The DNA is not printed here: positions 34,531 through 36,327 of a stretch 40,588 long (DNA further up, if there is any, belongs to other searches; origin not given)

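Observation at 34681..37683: Three-gene operon: membrane-anchored helical protein, small protein, and 500-aa coiled-coil protein with a poly-Gly/Trp tail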

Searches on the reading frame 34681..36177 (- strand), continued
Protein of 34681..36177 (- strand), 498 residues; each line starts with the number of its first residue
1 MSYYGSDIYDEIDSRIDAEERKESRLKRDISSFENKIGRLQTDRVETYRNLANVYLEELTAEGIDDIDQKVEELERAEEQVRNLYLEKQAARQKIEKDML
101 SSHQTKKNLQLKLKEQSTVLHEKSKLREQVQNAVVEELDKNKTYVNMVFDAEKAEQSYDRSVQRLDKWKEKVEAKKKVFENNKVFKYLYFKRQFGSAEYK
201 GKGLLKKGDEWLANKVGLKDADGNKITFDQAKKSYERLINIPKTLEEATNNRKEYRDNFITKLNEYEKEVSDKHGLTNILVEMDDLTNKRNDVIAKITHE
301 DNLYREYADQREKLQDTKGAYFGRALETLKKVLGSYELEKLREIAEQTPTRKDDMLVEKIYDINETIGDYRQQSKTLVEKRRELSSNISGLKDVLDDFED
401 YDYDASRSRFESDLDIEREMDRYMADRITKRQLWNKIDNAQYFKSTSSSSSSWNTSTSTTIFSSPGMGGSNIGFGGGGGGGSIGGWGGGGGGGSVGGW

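Call 50: search_solved_structures(query=L001:5731-6924:-, max_evalue=1)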
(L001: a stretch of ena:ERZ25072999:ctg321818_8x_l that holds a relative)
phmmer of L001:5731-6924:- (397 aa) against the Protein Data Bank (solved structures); distinct sequences matched with E-value up to 1: 1.
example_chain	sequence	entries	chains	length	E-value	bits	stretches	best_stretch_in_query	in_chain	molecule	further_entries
3l4g_A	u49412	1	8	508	0.82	12.2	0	106-147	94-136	Phenylalanyl-tRNA synthetase alpha chain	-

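Call 60: search_dna_similar(query=L001:5731-6924:-, collection=plasmids, mode=protein, max_rows=15)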
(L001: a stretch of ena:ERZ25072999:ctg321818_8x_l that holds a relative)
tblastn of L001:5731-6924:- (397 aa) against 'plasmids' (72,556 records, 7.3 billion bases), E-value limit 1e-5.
Records with a match: 11; places in all: 11; records where one place covers at least 80% of the query: 11.
Best place of each record, by identity: <60% 11.
By first word of the organism name: Pseudomonas 7; Bradyrhizobium 1; Methylorubrum 1; Microvirga 1; Rhizobium 1.
By predicted mobility (MOB-suite, as given by PLSDB): non-mobilizable 9; conjugative 2.
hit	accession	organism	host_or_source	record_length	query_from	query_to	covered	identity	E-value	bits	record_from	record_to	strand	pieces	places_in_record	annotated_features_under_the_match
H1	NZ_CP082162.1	Bradyrhizobium sp. 195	Acmispon strigosus,cell culture,root ...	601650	19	392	94%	43.6%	2e-99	331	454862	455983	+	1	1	cell surface protein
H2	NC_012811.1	Methylorubrum extorquens AM1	-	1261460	2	394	99%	40.9%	2e-79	273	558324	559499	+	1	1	none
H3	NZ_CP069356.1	Microvirga sp. VF16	Vachellia farnesiana,Cell culture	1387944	19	391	94%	42.9%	1e-96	323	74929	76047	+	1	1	none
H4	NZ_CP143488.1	Pseudomonas silesiensis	single cell,landfill for plastics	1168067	18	394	95%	40.2%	1e-73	256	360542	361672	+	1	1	record has no annotation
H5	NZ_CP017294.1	Pseudomonas aeruginosa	Homo sapiens,blood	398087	7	392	97%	39.1%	1e-76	265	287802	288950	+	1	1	merozoite surface protein 3b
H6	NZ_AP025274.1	Pseudomonas alcaligenes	Homo sapiens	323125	7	392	97%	39.1%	2e-76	265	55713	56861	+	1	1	merozoite surface protein 3b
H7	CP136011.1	Pseudomonas sp. FeN3W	cell culture,marine sediment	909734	20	394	94%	40.1%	3e-81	278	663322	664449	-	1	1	hypothetical protein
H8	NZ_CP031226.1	Pseudomonas amygdali pv. lachrymans str. M301315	-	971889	7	385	95%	37.3%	3e-69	243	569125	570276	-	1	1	hypothetical protein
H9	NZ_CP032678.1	Pseudomonas sp. Leaf58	Arabidopsis,whole organism,phyllosphere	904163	10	385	95%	34.4%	2e-58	213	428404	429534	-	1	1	hypothetical protein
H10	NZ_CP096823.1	Pseudomonas aeruginosa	Homo sapiens,blood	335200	20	392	94%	32.1%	7e-54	199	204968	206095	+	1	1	merozoite surface protein 3b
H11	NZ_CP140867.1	Rhizobium leguminosarum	Trifolium pratense,whole organism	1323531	19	386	93%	32.4%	2e-53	197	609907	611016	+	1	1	record has no annotation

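Call 61: search_dna_similar(query=L001:8001-9584:+, collection=plasmids, mode=protein, max_rows=15)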
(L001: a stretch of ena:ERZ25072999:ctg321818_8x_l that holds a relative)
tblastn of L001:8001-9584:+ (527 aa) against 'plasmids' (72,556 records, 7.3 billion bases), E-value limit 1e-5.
Records with a match: 6; places in all: 6; records where one place covers at least 80% of the query: 0.
Best place of each record, by identity: <60% 6.
By first word of the organism name: Pseudomonas 5; Bradyrhizobium 1.
By predicted mobility (MOB-suite, as given by PLSDB): non-mobilizable 4; conjugative 2.
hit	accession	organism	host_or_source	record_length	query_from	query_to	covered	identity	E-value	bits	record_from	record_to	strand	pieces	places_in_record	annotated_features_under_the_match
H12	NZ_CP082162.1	Bradyrhizobium sp. 195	Acmispon strigosus,cell culture,root ...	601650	34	347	60%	26.8%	2e-6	59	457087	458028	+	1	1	hypothetical protein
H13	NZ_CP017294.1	Pseudomonas aeruginosa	Homo sapiens,blood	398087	63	212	28%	34.0%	4e-8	64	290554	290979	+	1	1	hypothetical protein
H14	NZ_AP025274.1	Pseudomonas alcaligenes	Homo sapiens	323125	63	212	28%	34.0%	5e-8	64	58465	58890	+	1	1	hypothetical protein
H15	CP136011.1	Pseudomonas sp. FeN3W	cell culture,marine sediment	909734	55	226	33%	29.4%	6e-7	60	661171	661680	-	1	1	hypothetical protein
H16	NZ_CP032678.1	Pseudomonas sp. Leaf58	Arabidopsis,whole organism,phyllosphere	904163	159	231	14%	46.6%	9e-11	72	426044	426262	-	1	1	hypothetical protein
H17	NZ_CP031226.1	Pseudomonas amygdali pv. lachrymans str. M301315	-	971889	160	242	16%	31.4%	3e-6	58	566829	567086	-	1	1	hypothetical protein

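Call 62: get_annotated_region(hit=H5, flank=6000)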
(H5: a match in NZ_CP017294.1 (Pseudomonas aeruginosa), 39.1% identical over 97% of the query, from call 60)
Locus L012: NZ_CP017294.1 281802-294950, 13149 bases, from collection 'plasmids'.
description: Pseudomonas aeruginosa strain PA83 plasmid unnamed1, complete sequence
organism: Pseudomonas aeruginosa (NCBI taxid 287)
taxonomy: Bacteria; Pseudomonadota; Gammaproteobacteria; Pseudomonadales; Pseudomonadaceae; Pseudomonas; Pseudomonas aeruginosa
host: -; source: Homo sapiens,blood; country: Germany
typing (MOB-suite, as given by PLSDB): conjugative; replicon IncP; relaxase MOBP; mating-pair formation MPF_T
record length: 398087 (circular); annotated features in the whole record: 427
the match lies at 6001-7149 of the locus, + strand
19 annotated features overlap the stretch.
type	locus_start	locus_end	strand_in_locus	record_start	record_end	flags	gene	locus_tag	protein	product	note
CDS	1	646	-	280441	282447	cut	-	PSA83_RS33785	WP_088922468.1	hypothetical protein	-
CDS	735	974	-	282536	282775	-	-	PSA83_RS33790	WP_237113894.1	hypothetical protein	-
CDS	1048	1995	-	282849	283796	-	-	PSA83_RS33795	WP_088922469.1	tetratricopeptide repeat protein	-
CDS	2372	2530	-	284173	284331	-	-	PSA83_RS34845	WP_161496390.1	hypothetical protein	-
CDS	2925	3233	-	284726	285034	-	-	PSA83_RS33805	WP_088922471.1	hypothetical protein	-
CDS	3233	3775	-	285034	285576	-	-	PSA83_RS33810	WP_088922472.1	hypothetical protein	-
CDS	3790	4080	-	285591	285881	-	-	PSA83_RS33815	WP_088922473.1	hypothetical protein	-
CDS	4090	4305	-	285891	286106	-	-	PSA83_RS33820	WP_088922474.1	hypothetical protein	-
CDS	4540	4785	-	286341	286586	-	-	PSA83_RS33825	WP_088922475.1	hypothetical protein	-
CDS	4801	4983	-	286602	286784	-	-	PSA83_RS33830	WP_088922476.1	hypothetical protein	-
CDS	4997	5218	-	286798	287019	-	-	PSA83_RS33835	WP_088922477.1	hypothetical protein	-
CDS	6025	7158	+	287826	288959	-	-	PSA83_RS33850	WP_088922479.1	merozoite surface protein 3b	-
CDS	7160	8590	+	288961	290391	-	-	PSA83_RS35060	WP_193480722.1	DUF6384 family protein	-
CDS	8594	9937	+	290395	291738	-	-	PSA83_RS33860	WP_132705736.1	hypothetical protein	-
CDS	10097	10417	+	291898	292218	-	-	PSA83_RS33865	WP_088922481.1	hypothetical protein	-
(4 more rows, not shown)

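Call 63: get_annotated_region(hit=H1, flank=6000)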
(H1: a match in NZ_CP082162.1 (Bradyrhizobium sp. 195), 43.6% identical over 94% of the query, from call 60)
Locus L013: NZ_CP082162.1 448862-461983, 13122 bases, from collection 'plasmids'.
description: Bradyrhizobium sp. 195 plasmid p195_1, complete sequence
organism: Bradyrhizobium sp. 195 (NCBI taxid 2782662)
taxonomy: Bacteria; Pseudomonadota; Alphaproteobacteria; Hyphomicrobiales; Nitrobacteraceae; Bradyrhizobium; Bradyrhizobium sp. 195
host: -; source: Acmispon strigosus,cell culture,root nodule; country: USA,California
typing (MOB-suite, as given by PLSDB): conjugative; relaxase MOBP; mating-pair formation MPF_T
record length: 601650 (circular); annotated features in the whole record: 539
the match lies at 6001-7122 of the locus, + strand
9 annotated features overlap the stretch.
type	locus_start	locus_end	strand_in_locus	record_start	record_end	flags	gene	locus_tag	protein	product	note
CDS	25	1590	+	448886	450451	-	-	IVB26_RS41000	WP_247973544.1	winged helix-turn-helix domain-containing tetratricopeptide repeat protein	-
CDS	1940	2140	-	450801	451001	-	-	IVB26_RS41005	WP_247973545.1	hypothetical protein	-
CDS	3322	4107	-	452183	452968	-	-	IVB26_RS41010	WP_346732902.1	PhnA-like protein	-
CDS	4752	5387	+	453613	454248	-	-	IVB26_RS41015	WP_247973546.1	YsnF/AvaK domain-containing protein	-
CDS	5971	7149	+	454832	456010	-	-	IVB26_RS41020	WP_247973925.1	cell surface protein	-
CDS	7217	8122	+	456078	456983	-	-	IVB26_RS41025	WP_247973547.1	DUF6384 family protein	-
CDS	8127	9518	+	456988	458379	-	-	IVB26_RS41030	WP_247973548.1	hypothetical protein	-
CDS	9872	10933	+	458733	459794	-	-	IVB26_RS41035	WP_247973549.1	IS110 family transposase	-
CDS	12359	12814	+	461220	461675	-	-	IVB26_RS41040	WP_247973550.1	hypothetical protein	-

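Call 66: search_protein_families(library=padloc, proteins=[L001:5731-6924:-, L001:6981-7988:+, L001:8001-9584:+, L012:6025-7158:+, L012:7160-8590:+, L012:8594-9937:+, L005:4250-5434:-, L005:5545-6990:+, L005:6995-8512:+], max_evalue=0.1)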
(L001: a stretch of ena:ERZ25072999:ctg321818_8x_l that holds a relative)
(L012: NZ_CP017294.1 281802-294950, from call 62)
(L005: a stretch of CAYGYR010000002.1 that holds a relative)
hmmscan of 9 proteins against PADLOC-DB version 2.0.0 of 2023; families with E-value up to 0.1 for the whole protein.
L001:5731-6924:- (397 aa): 0 families

L001:6981-7988:+ (335 aa): 1 family
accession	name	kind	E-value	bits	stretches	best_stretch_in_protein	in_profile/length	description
PDLC03121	Specificity_I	-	0.013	12.8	1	244-292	346-394/398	Type I specificity subunit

L001:8001-9584:+ (527 aa): 5 families
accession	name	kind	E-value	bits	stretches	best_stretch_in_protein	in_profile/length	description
PDLC02714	PbeC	-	0.00042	17.3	1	54-191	357-491/651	PbeC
PDLC00006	DruC1|DruC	-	0.0023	14.5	1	231-402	180-348/626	Unknown function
PDLC03859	LmuB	-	0.0026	15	1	9-387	190-487/611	-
PDLC02740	PbeC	-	0.017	12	1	13-165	262-415/648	PbeC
PDLC02715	PbeC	-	0.091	9.4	0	98-163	429-494/619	PbeC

L012:6025-7158:+ (377 aa): 0 families

L012:7160-8590:+ (476 aa): 0 families

L012:8594-9937:+ (447 aa): 2 families
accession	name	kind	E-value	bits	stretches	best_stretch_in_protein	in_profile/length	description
PDLC02408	Aga_SIR2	-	0.011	12.8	1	83-143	12-65/343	Class II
PDLC04886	PDC-S06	-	0.025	11.4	1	3-115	357-465/727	-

L005:4250-5434:- (394 aa): 2 families
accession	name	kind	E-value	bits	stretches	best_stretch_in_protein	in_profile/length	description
PDLC04019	PD-Lambda-5_B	-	0.0027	15.6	1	35-116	15-94/167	-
PDLC00438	ThsB1|ThsB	-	0.0053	14.8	1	55-111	130-185/206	TIR-like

L005:5545-6990:+ (481 aa): 1 family
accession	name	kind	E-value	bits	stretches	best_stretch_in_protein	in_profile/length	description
PDLC04406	PDC-M09A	-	0.0055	14.2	1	104-185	206-281/330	-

L005:6995-8512:+ (505 aa): 2 families
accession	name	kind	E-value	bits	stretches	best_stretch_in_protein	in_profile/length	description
PDLC00580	JetC3|JetC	-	0.0048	13.2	1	203-388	190-373/1068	DUF3584 domain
PDLC00006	DruC1|DruC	-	0.01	12.3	1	212-364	192-337/626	Unknown function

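Call 74: search_solved_structures(query=A5, max_evalue=10)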
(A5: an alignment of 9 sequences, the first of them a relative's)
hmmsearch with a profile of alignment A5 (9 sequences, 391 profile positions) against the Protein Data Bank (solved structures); distinct sequences matched with E-value up to 10: 5.
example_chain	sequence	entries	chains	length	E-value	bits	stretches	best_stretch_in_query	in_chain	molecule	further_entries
9cfs_A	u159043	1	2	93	0.071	15.2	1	200-271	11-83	Long regulatory protein rop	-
6d53_C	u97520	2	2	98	0.31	13.1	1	282-346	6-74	Hemolysin II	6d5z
2n67_B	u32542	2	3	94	0.37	12.8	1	283-346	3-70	Hemolysin II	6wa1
8zdo_S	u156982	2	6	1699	0.45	12.5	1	122-258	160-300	Tape measure protein (gp16)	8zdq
3ht4_A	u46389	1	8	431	1.7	10.6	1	16-62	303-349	Aluminum resistance protein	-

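Call 75: search_solved_structures(query=A6, max_evalue=10)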
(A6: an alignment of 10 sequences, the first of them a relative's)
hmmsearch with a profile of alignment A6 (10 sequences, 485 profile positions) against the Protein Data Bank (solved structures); distinct sequences matched with E-value up to 10: 9.
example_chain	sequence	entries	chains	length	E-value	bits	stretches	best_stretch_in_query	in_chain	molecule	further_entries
9e5c_1p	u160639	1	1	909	0.017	17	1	8-85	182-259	ATPase AAA-type core domain-containing protein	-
9dn6_A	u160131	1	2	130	0.04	15.8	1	315-362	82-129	De novo designed IR agonist RF-405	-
2xu6_A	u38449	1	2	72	0.18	13.6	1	122-166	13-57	MDV1 COILED COIL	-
9nze_A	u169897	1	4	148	0.43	12.4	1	247-363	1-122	De novo designed protein, EPIC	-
2lse_A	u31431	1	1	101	0.46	12.3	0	300-341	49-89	Four Helix Bundle Protein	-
9nzg_A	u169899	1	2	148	0.48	12.2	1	247-363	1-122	De novo designed protein, EPIC Q51N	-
7jzm_A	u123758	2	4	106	0.8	11.5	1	315-362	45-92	LCB3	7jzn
5j5k_A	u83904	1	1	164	1.3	10.8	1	285-355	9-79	Uncharacterized protein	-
4tql_A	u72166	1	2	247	7.8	8.2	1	129-322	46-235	Three helix bundle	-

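Call 77: find_related_loci(query=A3, collection=viral_contigs, flank=7000)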
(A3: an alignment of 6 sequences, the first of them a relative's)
Query A3 (514 aa) in viral_contigs; peptide patterns used: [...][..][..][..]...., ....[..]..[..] (x = any residue, [..] = any of these).
76 stretches matched a pattern, but none encodes a relative of the query by tblastn (E <= 1e-3).
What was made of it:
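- Tried and rejected: The same search against viral contigs found nothing (call 77).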

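Call 78: search_dna_similar(query=L012:6025-7158:+, collection=phages, mode=protein, max_rows=10)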
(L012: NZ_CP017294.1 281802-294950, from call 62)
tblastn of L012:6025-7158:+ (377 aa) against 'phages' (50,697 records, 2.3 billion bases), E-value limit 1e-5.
Records with a match: 2; places in all: 2; records where one place covers at least 80% of the query: 2.
Best place of each record, by identity: <60% 2.
By first word of the organism name: Yersinia 2.
By host as written in the record: Yersinia enterocolitica 2.
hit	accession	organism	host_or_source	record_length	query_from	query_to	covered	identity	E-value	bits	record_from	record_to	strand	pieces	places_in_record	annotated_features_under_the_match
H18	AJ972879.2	Yersinia phage phiR1-37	Yersinia enterocolitica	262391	24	372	93%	37.5%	7e-67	234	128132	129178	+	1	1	g190: CDS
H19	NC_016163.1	Yersinia phage phiR1-37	Yersinia enterocolitica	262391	24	372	93%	37.5%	7e-67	234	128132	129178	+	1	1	g190: hypothetical protein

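Call 79: get_annotated_region(hit=H19, flank=5000)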
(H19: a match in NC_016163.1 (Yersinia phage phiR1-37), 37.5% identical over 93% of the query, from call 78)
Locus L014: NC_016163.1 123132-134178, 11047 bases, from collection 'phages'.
description: Yersinia phage phiR1-37, complete genome.
organism: Yersinia phage phiR1-37 (NCBI taxid 331278)
taxonomy: Viruses; Duplodnaviria; Heunggongvirae; Uroviricota; Caudoviricetes
host: Yersinia enterocolitica; source: -; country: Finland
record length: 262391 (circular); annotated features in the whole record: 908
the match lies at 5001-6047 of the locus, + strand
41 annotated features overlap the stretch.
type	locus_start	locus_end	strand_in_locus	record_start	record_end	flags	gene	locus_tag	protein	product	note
CDS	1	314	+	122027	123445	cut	g178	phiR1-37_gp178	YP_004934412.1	RNA polymerase beta subunit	phage structural protein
regulatory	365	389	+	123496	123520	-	g367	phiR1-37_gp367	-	promoter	-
regulatory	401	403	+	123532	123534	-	g367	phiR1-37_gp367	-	ribosome_binding_site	-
CDS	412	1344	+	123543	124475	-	g179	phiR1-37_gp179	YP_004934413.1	HNH endonuclease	-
regulatory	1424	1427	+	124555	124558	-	g367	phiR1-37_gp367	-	ribosome_binding_site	-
CDS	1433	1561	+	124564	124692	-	g180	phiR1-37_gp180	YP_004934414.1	hypothetical protein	-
regulatory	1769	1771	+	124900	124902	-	g367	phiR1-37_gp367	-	ribosome_binding_site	-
CDS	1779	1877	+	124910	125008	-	g181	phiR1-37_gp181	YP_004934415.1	hypothetical protein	-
regulatory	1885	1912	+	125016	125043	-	g367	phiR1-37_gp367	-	terminator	Rho independent terminator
regulatory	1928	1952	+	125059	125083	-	g367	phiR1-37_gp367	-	promoter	-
regulatory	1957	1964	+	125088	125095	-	g367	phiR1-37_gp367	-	ribosome_binding_site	-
CDS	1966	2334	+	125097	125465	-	g182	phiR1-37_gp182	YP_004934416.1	hypothetical protein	-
regulatory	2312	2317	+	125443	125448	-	g182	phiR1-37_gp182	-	ribosome_binding_site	-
CDS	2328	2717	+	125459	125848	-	g183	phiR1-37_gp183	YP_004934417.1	hypothetical protein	-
regulatory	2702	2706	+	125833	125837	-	g183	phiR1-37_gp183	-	ribosome_binding_site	AGGTG 125833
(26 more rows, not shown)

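Call 90: find_related_loci(query=A3, collection=metagenome_contigs, flank=5000)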
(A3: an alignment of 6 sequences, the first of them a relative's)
Query A3 (514 aa) in metagenome_contigs; peptide patterns used: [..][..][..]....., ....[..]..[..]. (x = any residue, [..] = any of these).
380 stretches matched a pattern; 15 encode a relative of the query (tblastn E <= 1e-3); 15 distinct loci.
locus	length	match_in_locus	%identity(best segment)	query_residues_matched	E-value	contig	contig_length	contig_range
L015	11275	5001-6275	41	8-436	2e-94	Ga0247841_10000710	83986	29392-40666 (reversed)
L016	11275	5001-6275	42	5-434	7e-92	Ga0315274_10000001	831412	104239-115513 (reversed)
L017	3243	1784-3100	39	6-451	9e-90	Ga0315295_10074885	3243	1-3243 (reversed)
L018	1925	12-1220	40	29-436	3e-89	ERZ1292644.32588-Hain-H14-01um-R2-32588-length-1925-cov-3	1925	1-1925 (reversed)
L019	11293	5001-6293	36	8-445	6e-79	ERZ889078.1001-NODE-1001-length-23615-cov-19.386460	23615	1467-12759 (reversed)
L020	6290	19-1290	36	6-434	8e-74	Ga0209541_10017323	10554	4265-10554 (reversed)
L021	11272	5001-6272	36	6-434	1e-73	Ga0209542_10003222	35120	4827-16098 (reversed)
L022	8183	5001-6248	36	8-434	3e-73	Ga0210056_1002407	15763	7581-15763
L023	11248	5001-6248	36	8-434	5e-73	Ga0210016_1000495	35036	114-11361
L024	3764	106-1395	36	2-436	9e-73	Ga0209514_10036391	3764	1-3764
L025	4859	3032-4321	36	2-436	1e-72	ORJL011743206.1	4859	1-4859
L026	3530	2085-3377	34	8-436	7e-70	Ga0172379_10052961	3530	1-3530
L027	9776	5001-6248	37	8-434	3e-74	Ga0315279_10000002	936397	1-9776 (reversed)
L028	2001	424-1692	25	6-437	4e-43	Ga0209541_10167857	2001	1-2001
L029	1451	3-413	33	334-505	1e-13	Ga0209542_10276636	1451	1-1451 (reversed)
